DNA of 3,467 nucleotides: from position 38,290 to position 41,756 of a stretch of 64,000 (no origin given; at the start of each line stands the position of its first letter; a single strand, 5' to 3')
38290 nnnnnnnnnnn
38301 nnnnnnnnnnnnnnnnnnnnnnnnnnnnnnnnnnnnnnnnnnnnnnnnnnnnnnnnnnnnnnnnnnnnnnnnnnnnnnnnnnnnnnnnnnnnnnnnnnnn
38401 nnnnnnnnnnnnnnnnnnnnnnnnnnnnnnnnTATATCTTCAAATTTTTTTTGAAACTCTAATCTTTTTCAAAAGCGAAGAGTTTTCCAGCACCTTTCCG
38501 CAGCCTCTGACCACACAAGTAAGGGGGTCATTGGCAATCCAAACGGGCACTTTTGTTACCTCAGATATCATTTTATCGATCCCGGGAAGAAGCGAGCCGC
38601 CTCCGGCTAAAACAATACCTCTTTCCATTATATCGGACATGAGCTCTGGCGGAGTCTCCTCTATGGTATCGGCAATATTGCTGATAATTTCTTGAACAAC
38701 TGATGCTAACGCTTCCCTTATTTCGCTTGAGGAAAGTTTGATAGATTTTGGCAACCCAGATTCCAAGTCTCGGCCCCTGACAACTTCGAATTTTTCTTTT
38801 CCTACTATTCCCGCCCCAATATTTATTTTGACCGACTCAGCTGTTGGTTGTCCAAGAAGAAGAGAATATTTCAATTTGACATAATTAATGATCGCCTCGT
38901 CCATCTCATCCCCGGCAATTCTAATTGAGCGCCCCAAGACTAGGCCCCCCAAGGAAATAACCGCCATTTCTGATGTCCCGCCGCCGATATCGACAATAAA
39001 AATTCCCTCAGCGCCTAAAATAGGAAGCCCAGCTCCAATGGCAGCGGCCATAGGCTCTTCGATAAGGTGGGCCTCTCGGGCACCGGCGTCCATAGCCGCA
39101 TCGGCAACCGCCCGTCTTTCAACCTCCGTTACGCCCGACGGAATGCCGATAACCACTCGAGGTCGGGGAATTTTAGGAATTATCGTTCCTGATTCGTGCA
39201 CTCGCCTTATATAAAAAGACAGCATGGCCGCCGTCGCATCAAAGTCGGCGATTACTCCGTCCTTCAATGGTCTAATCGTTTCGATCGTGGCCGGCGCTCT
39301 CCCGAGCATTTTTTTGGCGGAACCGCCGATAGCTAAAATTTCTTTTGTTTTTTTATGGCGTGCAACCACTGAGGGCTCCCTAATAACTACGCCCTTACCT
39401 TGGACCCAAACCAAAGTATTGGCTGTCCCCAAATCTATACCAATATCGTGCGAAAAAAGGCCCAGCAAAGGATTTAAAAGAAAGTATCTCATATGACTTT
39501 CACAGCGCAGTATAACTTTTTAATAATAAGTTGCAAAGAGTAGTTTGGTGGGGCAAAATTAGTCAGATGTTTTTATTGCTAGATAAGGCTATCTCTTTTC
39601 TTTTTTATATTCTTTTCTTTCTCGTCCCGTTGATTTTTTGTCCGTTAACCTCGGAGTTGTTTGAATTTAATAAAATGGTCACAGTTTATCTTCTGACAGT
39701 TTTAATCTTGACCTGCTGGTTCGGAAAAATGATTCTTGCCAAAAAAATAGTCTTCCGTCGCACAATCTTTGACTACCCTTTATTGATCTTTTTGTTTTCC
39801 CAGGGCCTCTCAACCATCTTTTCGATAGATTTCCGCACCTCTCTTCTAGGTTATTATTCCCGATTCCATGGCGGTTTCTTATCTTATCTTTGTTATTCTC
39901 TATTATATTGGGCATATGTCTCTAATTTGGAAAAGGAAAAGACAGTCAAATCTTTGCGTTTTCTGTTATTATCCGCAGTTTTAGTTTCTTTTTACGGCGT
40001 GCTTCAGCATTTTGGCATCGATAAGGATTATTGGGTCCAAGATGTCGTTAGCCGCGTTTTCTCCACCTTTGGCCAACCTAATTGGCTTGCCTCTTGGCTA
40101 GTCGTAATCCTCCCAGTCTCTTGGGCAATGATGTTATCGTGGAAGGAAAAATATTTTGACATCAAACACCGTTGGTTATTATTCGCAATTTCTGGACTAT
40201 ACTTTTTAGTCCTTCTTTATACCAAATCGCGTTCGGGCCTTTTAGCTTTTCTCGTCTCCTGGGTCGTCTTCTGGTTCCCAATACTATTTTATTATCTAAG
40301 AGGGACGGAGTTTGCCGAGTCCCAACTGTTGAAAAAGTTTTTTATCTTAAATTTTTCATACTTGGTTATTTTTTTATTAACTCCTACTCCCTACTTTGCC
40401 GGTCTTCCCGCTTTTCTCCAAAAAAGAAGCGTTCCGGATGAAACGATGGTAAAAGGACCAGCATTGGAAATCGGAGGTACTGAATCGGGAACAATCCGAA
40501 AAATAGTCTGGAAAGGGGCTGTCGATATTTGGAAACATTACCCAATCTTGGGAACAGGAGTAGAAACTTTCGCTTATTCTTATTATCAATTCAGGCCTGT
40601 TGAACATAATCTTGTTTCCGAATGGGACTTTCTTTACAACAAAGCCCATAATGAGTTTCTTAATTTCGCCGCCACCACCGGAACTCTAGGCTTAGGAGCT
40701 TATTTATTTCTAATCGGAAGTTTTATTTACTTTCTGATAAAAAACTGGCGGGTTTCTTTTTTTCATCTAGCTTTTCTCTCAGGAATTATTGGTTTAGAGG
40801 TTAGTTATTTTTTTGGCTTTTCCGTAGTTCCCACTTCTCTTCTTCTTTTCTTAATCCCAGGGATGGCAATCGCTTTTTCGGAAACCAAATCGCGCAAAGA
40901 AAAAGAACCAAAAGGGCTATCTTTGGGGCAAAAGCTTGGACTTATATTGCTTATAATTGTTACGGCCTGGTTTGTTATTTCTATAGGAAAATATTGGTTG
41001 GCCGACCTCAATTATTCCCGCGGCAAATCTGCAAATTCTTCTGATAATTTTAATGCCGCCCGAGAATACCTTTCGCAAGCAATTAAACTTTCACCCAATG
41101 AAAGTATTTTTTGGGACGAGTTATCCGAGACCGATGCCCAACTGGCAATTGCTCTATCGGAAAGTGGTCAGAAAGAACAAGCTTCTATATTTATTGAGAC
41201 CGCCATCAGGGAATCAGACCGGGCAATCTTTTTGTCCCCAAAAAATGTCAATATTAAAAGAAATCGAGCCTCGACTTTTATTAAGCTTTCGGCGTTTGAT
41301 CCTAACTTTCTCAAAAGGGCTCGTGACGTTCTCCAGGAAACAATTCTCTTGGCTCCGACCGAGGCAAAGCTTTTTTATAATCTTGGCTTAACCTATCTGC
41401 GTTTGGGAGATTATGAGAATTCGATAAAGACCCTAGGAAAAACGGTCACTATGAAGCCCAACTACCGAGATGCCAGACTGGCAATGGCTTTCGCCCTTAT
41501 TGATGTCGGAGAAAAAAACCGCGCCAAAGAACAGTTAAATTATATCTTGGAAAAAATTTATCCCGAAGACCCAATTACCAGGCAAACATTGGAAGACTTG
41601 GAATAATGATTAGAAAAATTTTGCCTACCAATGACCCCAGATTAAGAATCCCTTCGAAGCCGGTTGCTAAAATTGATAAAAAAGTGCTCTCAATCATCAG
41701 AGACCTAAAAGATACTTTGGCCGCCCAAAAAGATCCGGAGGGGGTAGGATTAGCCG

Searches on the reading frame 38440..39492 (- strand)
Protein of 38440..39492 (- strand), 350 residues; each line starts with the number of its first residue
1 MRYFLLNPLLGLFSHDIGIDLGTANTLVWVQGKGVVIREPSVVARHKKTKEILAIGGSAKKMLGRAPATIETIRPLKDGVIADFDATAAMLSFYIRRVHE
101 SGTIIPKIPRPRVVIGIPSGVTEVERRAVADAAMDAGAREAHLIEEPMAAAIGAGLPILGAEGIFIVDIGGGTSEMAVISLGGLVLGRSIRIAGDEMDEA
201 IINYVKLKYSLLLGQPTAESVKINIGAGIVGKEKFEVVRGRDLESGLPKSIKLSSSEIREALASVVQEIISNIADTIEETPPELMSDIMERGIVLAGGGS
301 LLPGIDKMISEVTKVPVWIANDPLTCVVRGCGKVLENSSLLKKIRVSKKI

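Call 79: search_protein_families(library=pfam, proteins=[window:38440-39492:-], max_evalue=0.00001)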
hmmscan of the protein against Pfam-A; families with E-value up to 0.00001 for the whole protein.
window:38440-39492:- (350 aa): 5 families
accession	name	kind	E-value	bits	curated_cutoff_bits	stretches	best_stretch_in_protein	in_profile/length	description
PF06723.19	MreB_Mbl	-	2e-131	438.2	27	1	15-341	2-325/327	MreB/Mbl protein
PF00012.26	HSP70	-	5e-13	48.6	20.6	1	113-328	136-365/599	Hsp70 protein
PF14450.12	FtsA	-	7.4e-10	39.7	31.8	1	166-322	2-112/127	Cell division protein FtsA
PF00022.25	Actin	-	1.2e-07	31.1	27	0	40-207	31-189/410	Actin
PF25216.1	Volactin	-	1.9e-06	28.1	35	1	44-331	50-317/321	Volactin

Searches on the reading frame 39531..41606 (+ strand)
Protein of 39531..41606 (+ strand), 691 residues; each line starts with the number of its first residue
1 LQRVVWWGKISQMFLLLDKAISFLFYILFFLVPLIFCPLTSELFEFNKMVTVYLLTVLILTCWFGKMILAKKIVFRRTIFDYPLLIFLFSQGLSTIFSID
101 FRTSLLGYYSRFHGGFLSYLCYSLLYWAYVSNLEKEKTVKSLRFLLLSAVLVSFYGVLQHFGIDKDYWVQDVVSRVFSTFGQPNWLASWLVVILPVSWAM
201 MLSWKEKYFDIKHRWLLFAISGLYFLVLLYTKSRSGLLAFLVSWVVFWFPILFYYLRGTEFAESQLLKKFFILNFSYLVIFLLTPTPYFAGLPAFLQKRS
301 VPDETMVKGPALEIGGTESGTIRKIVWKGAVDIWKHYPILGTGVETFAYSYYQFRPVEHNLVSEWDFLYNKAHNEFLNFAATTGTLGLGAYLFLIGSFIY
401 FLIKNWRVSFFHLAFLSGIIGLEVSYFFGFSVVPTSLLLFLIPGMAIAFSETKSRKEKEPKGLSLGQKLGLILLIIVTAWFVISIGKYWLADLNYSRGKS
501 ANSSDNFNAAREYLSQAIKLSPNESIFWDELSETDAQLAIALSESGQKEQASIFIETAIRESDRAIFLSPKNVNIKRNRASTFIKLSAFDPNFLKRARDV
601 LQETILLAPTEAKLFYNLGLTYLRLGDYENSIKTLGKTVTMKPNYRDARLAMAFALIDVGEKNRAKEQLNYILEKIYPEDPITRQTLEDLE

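Call 79: search_protein_families(library=pfam, proteins=[window:39531-41606:+], max_evalue=0.00001)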
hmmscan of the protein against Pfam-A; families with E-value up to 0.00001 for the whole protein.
window:39531-41606:+ (691 aa): 10 families
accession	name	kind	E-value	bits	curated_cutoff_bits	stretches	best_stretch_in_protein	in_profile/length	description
PF04932.20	Wzy_C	-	1.3e-13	51.4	31.7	1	222-391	4-148/149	O-Antigen ligase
PF13181.12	TPR_8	-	4.8e-12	45.4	25.7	0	612-645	1-34/34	Tetratricopeptide repeat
PF00515.34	TPR_1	-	3.4e-10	39.7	27.8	0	612-645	1-34/34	Tetratricopeptide repeat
PF14559.12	TPR_19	-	1.1e-08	35.7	25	0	623-674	2-53/68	Tetratricopeptide repeat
PF13371.12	TPR_9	-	1.2e-08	35.3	35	0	585-653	2-70/73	Tetratricopeptide repeat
PF07719.23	TPR_2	-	2.3e-08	34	27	0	612-644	1-33/34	Tetratricopeptide repeat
PF13414.12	TPR_11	-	1.5e-07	31.4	26.8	0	597-626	13-42/42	TPR repeat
PF13428.12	TPR_14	-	2.7e-06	28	23.5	0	614-653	3-42/44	Tetratricopeptide repeat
PF13431.12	TPR_17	-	2.7e-06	27.6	24.4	0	602-630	3-31/34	Tetratricopeptide repeat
PF13424.12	TPR_12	-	3.1e-06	27.7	30.1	0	612-641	3-32/77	Tetratricopeptide repeat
